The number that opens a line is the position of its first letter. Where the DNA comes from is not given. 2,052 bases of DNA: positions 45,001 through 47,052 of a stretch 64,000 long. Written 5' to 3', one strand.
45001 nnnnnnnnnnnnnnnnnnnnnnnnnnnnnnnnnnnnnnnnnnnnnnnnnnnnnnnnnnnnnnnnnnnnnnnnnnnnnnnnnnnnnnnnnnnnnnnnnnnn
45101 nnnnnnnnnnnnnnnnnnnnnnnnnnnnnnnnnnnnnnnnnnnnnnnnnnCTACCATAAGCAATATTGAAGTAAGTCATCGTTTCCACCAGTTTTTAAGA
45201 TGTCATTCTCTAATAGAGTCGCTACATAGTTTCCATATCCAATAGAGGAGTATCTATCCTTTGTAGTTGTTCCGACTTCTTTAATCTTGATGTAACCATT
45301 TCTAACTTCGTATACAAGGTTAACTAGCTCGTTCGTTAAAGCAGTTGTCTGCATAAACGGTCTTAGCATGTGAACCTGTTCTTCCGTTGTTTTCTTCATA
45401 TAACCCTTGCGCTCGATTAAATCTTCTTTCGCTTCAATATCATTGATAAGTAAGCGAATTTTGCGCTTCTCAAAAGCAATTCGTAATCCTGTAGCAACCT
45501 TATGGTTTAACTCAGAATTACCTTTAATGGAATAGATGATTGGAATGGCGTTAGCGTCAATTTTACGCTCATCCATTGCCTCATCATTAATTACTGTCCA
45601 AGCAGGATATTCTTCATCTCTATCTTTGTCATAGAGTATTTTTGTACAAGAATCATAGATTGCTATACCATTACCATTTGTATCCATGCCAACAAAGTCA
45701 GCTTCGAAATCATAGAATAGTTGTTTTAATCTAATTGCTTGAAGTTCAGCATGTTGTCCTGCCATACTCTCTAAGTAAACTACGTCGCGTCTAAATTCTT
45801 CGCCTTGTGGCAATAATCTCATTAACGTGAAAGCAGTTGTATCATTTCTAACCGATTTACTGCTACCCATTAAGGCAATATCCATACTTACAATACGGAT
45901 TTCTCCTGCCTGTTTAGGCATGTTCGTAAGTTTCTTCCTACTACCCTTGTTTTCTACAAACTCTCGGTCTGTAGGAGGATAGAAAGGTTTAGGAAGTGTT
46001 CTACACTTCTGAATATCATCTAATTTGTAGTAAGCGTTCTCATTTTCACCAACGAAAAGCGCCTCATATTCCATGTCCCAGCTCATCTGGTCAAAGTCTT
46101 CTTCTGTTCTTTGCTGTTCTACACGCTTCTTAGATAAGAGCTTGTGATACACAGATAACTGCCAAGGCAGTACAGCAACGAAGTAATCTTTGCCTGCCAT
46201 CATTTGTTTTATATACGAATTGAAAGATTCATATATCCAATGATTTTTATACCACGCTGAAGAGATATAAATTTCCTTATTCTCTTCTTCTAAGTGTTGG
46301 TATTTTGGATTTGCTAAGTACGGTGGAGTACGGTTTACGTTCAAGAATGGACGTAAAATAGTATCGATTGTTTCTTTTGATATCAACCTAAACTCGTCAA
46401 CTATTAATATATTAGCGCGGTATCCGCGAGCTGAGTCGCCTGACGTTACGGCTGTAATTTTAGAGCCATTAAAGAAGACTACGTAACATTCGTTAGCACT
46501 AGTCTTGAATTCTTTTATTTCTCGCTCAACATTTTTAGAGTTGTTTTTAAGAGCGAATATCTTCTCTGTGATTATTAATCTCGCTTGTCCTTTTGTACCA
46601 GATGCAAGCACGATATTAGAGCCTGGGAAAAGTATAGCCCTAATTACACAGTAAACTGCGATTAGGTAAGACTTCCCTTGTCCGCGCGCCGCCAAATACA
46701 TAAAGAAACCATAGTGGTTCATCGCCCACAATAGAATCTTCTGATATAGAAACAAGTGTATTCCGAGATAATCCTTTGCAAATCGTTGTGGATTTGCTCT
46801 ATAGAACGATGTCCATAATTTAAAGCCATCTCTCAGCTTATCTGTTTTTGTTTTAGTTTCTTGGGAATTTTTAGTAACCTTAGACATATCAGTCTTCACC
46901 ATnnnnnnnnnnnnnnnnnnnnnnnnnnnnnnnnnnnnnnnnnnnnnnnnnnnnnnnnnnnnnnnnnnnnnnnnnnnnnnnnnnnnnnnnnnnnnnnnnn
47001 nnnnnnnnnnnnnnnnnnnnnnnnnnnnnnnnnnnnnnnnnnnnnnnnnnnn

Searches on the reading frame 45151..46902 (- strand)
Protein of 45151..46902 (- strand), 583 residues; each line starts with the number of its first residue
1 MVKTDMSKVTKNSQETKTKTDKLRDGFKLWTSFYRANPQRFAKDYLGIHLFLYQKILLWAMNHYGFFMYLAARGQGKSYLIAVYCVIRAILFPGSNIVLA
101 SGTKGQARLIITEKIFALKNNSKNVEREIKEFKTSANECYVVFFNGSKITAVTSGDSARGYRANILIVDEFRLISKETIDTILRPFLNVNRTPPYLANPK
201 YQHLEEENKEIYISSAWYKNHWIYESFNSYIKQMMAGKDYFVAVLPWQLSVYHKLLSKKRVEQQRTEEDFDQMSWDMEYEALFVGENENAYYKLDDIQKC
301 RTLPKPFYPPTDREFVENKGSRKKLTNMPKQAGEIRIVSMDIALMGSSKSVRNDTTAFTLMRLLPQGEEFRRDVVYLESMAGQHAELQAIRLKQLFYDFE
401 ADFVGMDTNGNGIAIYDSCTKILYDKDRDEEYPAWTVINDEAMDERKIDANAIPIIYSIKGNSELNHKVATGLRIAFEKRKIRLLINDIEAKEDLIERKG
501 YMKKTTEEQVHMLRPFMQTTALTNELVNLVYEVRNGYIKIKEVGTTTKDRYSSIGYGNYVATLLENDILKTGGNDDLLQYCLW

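Call 11: search_protein_families(library=phrogs, proteins=[window:45151-46902:-])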
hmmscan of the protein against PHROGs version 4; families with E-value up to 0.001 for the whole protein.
window:45151-46902:- (583 aa): 10 families
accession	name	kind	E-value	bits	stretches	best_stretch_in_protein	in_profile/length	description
phrog_15503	-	unknown function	1.3e-50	173.1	1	4-221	19-243/245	-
phrog_26582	-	unknown function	5.9e-46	158.4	1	233-576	7-349/363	-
phrog_24618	-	unknown function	7.3e-41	141.3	1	360-577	1-223/230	-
phrog_2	-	head and packaging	7.8e-30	105.3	1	19-539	250-572/807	terminase large subunit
phrog_38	-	head and packaging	2.8e-12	47.1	1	14-169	255-409/760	terminase large subunit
phrog_9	-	head and packaging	2.4e-08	34.3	1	52-181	209-340/812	terminase large subunit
phrog_5989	-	head and packaging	2.8e-06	27.7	1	50-177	142-266/347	terminase large subunit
phrog_7579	-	head and packaging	3.1e-06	27.6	1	69-187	22-134/239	terminase large subunit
phrog_5902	-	unknown function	1.7e-05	25.3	1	33-145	17-131/359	-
phrog_5909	-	head and packaging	1.9e-05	25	0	345-425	110-188/285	terminase large subunit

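Call 65: search_dna_similar(query=window:45151-46902:-, collection=plasmids, mode=protein, max_rows=15)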
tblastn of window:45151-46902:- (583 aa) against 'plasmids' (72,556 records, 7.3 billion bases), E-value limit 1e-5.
Records with a match: 36; places in all: 37; records where one place covers at least 80% of the query: 34.
Best place of each record, by identity: 80-90% 1; 60-80% 3; <60% 32.
By first word of the organism name: Clostridium 10; Bacillus 9; Clostridioides 7; Limosilactobacillus 5; Vagococcus 3; Ligilactobacillus 1; Paenibacillus 1.
By predicted mobility (MOB-suite, as given by PLSDB): non-mobilizable 36.
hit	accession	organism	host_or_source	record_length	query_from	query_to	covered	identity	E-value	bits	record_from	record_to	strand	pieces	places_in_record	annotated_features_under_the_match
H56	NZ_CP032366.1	Bacillus wiedmannii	Alvinocaris longirostris,gills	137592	21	583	97%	82.6%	0e+0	997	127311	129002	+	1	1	terminase large subunit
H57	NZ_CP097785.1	Bacillus velezensis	Cell culture,Rizosphere soil sample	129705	8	583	99%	76.7%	0e+0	954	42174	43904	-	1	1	terminase large subunit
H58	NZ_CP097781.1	Bacillus velezensis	Cell culture,Rizosphere soil sample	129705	8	583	99%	76.7%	0e+0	954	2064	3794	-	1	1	terminase large subunit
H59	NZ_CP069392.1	Bacillus velezensis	cell culture,saltpan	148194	8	583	99%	76.7%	0e+0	954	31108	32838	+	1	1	terminase large subunit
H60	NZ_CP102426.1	Limosilactobacillus reuteri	Homo sapiens,tissue samle,Breast milk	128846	10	582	98%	54.6%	3e-178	629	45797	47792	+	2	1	terminase | hypothetical protein (x2)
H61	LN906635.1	Limosilactobacillus reuteri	-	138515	10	561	95%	55.4%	2e-176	623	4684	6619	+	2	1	hypothetical bacteriophage protein (x3)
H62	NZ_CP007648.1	Ligilactobacillus salivarius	swine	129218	14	582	98%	53.3%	8e-179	625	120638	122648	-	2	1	hypothetical protein (x2)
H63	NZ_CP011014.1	Limosilactobacillus mucosae LM1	Sus scrofa domesticus,small intestine ...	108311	30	580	95%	54.7%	9e-171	614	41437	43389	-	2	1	terminase large subunit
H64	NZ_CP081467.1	Vagococcus fluvialis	Halichondria panicea,isolate,marine ...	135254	30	565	92%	51.9%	7e-178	565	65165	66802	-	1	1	terminase large subunit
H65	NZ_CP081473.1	Vagococcus fluvialis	Hymeniacidon perlevis,isolate,marine ...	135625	30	565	92%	51.9%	7e-178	565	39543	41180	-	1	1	terminase large subunit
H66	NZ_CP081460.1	Vagococcus fluvialis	Hymeniacidon perlevis,isolate,marine ...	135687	30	565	92%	51.9%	7e-178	565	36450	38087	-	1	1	terminase large subunit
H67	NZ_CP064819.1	Bacillus subtilis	Solanum lycopersicum,tissue sample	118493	20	570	95%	47.5%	5e-161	516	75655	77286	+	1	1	yonF: terminase large subunit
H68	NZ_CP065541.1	Limosilactobacillus reuteri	Yak,cell culture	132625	103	575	81%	55.0%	2e-161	518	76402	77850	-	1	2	terminase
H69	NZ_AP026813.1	Clostridium tetani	soil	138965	5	576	98%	43.8%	3e-153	494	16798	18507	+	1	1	terminase family protein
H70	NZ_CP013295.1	Clostridium botulinum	Microbial isolate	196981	5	570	97%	43.5%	7e-144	467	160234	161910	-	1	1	terminase large subunit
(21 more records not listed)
